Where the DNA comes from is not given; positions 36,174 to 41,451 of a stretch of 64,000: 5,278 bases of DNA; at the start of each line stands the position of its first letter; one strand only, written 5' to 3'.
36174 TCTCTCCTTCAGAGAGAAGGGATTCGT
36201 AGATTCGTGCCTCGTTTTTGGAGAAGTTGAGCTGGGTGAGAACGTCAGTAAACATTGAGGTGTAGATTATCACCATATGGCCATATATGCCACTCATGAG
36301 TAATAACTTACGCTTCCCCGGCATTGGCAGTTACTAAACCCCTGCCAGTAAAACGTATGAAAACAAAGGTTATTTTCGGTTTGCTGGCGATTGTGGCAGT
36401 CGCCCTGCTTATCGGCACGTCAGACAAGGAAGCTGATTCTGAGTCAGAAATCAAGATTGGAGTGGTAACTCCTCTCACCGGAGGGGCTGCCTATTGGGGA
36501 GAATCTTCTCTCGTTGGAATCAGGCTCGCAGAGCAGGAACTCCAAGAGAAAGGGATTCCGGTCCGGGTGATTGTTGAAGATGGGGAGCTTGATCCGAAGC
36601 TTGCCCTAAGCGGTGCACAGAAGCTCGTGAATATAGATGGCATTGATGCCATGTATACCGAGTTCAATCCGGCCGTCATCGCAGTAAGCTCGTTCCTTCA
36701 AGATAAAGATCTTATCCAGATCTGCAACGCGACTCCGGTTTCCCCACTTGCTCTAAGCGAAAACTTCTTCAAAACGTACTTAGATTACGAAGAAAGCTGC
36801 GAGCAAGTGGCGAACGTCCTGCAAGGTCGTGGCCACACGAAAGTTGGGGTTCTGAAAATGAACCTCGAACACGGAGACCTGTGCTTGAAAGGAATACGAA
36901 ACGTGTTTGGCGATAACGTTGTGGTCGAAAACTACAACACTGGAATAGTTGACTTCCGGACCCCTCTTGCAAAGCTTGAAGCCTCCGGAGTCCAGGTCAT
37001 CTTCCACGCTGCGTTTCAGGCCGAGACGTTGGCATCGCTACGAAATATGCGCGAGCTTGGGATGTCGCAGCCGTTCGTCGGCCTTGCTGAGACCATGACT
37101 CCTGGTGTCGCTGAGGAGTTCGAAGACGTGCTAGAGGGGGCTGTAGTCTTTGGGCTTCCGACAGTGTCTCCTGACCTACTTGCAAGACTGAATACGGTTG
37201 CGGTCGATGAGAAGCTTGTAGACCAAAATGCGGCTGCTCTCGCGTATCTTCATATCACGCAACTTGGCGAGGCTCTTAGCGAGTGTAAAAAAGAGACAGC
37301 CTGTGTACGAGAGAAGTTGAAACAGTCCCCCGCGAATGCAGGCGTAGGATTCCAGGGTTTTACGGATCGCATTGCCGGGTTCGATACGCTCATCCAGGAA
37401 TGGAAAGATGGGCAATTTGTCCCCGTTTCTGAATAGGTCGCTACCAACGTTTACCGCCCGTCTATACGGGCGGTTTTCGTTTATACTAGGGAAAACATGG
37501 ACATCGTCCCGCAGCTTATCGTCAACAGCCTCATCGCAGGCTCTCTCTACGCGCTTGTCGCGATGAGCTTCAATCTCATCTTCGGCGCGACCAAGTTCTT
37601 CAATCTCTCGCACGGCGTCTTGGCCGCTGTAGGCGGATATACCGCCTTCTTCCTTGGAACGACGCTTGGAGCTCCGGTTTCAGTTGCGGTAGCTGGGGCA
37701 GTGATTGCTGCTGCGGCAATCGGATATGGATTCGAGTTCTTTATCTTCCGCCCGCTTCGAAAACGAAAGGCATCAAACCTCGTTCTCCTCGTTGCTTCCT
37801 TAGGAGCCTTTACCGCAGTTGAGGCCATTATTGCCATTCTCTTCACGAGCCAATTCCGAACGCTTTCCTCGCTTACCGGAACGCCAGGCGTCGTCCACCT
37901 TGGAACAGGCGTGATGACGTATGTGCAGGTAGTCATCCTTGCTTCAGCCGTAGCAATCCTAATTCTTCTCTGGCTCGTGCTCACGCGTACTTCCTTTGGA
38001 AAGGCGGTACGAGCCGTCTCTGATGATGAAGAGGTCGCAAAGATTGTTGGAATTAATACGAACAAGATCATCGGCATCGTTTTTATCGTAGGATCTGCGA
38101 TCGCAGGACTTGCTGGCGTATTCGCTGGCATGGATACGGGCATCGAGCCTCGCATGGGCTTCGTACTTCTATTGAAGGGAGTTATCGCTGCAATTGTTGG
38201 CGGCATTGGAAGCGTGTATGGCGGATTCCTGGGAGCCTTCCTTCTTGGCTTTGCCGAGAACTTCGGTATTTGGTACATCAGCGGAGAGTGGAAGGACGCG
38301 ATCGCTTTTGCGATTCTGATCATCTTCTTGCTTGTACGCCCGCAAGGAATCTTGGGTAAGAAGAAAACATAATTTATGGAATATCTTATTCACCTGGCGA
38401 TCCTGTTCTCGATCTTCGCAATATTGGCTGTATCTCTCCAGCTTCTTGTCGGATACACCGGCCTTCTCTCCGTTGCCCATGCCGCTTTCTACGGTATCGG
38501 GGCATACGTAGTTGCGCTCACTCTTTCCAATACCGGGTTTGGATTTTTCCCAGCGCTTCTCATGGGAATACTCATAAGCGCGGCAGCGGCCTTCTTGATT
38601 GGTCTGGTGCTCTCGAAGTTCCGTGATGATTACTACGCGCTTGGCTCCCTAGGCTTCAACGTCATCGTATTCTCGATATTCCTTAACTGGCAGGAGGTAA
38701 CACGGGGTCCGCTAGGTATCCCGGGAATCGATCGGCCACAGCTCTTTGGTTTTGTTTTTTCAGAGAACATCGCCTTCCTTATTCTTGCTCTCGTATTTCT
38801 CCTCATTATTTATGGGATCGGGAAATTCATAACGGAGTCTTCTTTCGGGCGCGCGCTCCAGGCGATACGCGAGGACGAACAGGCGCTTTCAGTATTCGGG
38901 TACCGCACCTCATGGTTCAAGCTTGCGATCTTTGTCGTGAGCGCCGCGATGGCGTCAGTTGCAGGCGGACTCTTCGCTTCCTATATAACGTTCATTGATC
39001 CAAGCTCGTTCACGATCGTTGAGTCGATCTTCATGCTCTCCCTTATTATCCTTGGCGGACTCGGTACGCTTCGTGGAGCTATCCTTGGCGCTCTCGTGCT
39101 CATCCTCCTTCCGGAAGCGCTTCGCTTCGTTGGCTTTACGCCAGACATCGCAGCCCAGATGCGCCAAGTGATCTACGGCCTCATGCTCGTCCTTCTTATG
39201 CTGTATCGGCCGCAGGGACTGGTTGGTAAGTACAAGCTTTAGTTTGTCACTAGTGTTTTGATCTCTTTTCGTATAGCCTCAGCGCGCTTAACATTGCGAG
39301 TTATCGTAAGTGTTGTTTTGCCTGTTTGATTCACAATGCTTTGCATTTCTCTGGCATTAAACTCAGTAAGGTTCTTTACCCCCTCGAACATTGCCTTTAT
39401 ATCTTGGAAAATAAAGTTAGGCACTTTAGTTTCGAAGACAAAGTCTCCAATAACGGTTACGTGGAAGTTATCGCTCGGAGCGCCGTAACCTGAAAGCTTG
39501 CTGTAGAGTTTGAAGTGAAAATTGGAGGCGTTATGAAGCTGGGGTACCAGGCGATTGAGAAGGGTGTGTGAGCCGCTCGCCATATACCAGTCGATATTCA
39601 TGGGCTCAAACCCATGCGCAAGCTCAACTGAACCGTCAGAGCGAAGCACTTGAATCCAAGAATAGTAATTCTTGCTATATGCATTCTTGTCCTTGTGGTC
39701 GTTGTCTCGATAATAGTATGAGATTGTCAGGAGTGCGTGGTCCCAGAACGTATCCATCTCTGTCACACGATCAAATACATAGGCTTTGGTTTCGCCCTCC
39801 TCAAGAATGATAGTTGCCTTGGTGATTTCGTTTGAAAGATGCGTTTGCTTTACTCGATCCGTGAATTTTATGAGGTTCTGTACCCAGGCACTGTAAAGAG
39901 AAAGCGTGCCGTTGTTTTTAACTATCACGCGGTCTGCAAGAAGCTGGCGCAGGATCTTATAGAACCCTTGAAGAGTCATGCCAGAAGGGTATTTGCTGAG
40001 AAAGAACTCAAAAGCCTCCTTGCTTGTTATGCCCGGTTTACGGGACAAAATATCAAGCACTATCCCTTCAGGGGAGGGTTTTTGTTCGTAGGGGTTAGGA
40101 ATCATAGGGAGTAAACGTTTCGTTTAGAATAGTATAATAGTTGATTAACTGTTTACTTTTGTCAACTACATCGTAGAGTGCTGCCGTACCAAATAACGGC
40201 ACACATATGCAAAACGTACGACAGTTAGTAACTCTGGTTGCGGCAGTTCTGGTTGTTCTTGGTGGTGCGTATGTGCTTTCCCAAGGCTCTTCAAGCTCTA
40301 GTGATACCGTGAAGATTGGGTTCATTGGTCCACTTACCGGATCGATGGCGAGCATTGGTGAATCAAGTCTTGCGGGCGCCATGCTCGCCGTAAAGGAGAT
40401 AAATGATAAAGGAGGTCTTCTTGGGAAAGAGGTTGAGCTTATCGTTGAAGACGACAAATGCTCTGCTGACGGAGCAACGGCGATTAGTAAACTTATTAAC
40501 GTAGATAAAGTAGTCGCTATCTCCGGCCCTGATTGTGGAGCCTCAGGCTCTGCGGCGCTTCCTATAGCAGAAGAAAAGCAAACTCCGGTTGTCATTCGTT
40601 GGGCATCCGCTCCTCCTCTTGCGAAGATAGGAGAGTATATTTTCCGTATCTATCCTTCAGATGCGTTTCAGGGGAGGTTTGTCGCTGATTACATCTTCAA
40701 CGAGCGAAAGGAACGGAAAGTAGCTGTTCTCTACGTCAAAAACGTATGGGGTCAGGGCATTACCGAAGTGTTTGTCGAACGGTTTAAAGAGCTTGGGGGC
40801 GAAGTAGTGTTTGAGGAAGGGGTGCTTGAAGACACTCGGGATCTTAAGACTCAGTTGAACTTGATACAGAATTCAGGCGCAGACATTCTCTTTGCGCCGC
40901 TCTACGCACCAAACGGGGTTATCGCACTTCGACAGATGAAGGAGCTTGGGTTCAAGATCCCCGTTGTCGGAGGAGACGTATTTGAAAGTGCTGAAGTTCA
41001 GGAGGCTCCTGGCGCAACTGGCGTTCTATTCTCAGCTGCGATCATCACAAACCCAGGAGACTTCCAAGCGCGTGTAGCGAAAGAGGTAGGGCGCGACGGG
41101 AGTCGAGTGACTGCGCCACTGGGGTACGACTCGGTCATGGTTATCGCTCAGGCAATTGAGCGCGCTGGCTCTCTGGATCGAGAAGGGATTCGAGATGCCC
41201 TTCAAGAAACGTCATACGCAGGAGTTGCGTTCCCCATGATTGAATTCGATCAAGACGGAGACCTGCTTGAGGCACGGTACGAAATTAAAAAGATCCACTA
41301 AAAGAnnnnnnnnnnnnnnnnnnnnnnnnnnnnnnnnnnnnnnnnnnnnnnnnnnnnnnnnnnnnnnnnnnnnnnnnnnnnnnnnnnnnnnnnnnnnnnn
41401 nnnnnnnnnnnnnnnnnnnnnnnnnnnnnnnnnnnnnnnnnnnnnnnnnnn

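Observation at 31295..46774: Six back-to-back cassettes, each a TrmB-like regulator divergent from an anchored LivJ-type SBP, around a single Liv ABC translocator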

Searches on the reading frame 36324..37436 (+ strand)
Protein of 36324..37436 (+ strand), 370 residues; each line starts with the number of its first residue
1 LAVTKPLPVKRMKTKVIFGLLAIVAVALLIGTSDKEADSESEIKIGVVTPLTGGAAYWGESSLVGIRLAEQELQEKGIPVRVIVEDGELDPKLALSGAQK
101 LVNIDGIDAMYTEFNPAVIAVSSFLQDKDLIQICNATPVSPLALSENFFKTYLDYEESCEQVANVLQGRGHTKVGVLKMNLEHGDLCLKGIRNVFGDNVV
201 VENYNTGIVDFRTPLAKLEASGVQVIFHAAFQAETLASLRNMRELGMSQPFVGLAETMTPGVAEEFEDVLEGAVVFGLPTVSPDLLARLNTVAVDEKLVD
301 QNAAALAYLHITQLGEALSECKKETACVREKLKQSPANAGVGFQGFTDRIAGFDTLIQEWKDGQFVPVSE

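Call 5: search_protein_families(library=pfam, proteins=[window:36324-37436:+], max_evalue=0.001)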
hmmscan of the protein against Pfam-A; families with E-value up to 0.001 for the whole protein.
window:36324-37436:+ (370 aa): 2 families
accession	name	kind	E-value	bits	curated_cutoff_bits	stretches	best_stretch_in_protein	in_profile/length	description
PF13458.12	Peripla_BP_6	-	1.6e-31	110.7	31.7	1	42-361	1-339/343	Periplasmic binding protein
PF01094.35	ANF_receptor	-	0.00054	19.5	25.4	1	67-322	7-294/353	Receptor family ligand binding region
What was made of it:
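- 36357..37436 (+): S3, SBP (most diverged). PF13458 E=1.6e-31 (call 5).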

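Call 9: search_protein_families(library=ncbifam, proteins=[window:36324-37436:+], max_evalue=0.01)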
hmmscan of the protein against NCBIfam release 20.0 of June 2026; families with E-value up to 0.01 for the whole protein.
window:36324-37436:+ (370 aa): 1 family
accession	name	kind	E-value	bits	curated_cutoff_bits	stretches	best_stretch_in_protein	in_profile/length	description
NF011933.0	PRK15404.1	subfamily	4.6e-13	49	477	1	26-361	12-361/370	high-affinity branched-chain amino acid ABC transporter substrate-binding protein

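Call 37: search_solved_structures(query=window:36324-37436:+, max_evalue=0.00001)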
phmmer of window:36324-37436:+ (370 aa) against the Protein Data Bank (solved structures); distinct sequences matched with E-value up to 0.00001: 8.
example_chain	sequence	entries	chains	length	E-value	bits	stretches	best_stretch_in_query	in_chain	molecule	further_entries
1usg_A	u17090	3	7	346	9.9e-11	44.5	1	42-361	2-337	LEUCINE-SPECIFIC BINDING PROTEIN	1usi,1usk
2lbp_A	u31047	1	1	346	1.6e-09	40.5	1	42-361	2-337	LEUCINE-BINDING PROTEIN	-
1z15_A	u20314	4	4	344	1.2e-08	37.7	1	42-258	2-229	Leu/Ile/Val-binding protein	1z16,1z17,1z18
3n0w_A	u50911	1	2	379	2.7e-08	36.5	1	39-249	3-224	ABC branched chain amino acid family transporter, periplasmic ligand binding protein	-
3ip5_A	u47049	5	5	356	3.7e-08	36.1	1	43-297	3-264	ABC transporter, substrate binding protein (Amino acid)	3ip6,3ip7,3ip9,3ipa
2liv_A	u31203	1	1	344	4e-08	35.9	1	42-258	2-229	LEUCINE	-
4n0q_A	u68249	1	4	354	4.1e-08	35.9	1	41-252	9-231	Leu/Ile/Val-binding protein homolog 3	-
3ipc_A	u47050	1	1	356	4.6e-07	32.5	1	43-297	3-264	ABC transporter, substrate binding protein (Amino acid)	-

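Call 67: search_solved_structures(query=window:36324-37436:+, max_evalue=1e-9, show_alignments=1)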
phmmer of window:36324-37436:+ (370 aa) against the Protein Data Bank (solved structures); distinct sequences matched with E-value up to 1e-9: 1.
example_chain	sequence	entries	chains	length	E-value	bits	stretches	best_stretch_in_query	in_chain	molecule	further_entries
1usg_A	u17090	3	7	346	9.9e-11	44.5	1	42-361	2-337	LEUCINE-SPECIFIC BINDING PROTEIN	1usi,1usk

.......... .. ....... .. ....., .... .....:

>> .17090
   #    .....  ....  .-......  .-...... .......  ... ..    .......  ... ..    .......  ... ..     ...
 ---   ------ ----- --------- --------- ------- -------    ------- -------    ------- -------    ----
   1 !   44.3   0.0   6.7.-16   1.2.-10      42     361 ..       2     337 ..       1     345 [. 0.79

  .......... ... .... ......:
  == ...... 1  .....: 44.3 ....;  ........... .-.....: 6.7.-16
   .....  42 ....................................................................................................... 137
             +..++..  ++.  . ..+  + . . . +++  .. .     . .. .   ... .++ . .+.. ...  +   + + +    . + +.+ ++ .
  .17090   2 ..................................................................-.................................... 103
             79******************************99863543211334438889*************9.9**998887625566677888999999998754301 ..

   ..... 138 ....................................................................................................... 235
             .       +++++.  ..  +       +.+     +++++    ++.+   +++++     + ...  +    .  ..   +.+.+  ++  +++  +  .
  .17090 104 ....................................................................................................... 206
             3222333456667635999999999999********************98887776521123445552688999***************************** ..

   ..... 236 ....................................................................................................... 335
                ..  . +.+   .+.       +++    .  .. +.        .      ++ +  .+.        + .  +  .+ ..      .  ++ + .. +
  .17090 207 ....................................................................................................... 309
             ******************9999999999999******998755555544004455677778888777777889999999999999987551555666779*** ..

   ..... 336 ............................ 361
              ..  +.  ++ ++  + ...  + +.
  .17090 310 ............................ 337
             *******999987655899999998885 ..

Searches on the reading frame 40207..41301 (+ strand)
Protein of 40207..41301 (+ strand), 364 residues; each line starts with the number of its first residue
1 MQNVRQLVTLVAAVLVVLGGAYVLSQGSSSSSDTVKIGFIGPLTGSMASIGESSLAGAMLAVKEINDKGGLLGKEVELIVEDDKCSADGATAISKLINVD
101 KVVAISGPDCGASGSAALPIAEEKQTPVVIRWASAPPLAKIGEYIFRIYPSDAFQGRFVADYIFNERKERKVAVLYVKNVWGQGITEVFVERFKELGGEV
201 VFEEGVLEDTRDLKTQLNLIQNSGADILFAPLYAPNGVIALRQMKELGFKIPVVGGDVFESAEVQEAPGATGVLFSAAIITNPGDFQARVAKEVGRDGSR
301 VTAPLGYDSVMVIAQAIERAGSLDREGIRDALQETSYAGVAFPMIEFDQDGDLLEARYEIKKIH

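Call 5: search_protein_families(library=pfam, proteins=[window:40207-41301:+], max_evalue=0.001)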
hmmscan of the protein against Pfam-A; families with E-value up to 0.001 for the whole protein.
window:40207-41301:+ (364 aa): 3 families
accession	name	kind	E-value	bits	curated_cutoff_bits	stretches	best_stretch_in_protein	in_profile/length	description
PF13458.12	Peripla_BP_6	-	3e-62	211.7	31.7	1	34-351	1-327/343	Periplasmic binding protein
PF01094.35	ANF_receptor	-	3e-28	99.3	25.4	1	59-362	7-349/353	Receptor family ligand binding region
PF13433.12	Peripla_BP_5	-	8.2e-20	71.6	27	2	35-125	1-92/363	Periplasmic binding protein domain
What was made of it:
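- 40207..41301 (+): S4, SBP (paralogue of S1). PF13458 E=3e-62 (call 5).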

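Call 36: search_solved_structures(query=window:40207-41301:+, max_evalue=1e-10)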
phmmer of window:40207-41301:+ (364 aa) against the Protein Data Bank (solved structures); distinct sequences matched with E-value up to 1e-10: 24.
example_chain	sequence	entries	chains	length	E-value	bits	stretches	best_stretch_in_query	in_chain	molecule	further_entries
3td9_A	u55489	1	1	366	2.2e-37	132.1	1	34-355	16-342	Branched chain amino acid ABC transporter, periplasmic amino acid-binding protein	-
4gnr_A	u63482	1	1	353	7e-32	114.1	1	31-358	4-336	ABC transporter substrate-binding protein-branched chain amino acid transport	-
4n0q_A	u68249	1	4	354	5.4e-29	104.6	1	35-361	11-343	Leu/Ile/Val-binding protein homolog 3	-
4nqr_A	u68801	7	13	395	1.6e-27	99.7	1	28-266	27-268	Amino acid/amide ABC transporter substrate-binding protein, HAAT family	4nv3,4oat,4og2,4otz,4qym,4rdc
4obb_A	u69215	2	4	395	7.2e-27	97.6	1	28-265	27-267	Amino acid/amide ABC transporter substrate-binding protein, HAAT family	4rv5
1usg_A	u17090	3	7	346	2e-26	96.1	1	33-354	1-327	LEUCINE-SPECIFIC BINDING PROTEIN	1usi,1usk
2lbp_A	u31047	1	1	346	2.5e-26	95.8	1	33-354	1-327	LEUCINE-BINDING PROTEIN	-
1z15_A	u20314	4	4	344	1.4e-25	93.3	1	34-286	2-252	Leu/Ile/Val-binding protein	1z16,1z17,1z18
2liv_A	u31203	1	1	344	5e-25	91.5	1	34-286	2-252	LEUCINE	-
8tg1_A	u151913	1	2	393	6.8e-22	81.2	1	29-350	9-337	Extracellular ligand-binding receptor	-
3hut_A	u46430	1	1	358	7.8e-22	81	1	36-348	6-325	putative branched-chain amino acid ABC transporter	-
8z0g_A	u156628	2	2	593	4.8e-21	78.4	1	40-284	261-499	Leu/Ile/Val-binding protein,Leu/Ile/Val-binding protein,mNeonGreen | NeIle,Leu/Ile/Val-binding protein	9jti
3ipc_A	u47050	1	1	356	2.4e-20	76.1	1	37-353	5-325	ABC transporter, substrate binding protein (Amino acid)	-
3ip5_A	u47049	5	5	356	4.2e-20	75.3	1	37-353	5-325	ABC transporter, substrate binding protein (Amino acid)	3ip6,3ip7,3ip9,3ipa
4ey3_A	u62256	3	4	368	4e-19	72.1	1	30-343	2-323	Twin-arginine translocation pathway signal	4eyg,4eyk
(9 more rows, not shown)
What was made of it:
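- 40207..41301 (+): Best PDB hits are 3td9, 4gnr, LivK and LivJ (call 36).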
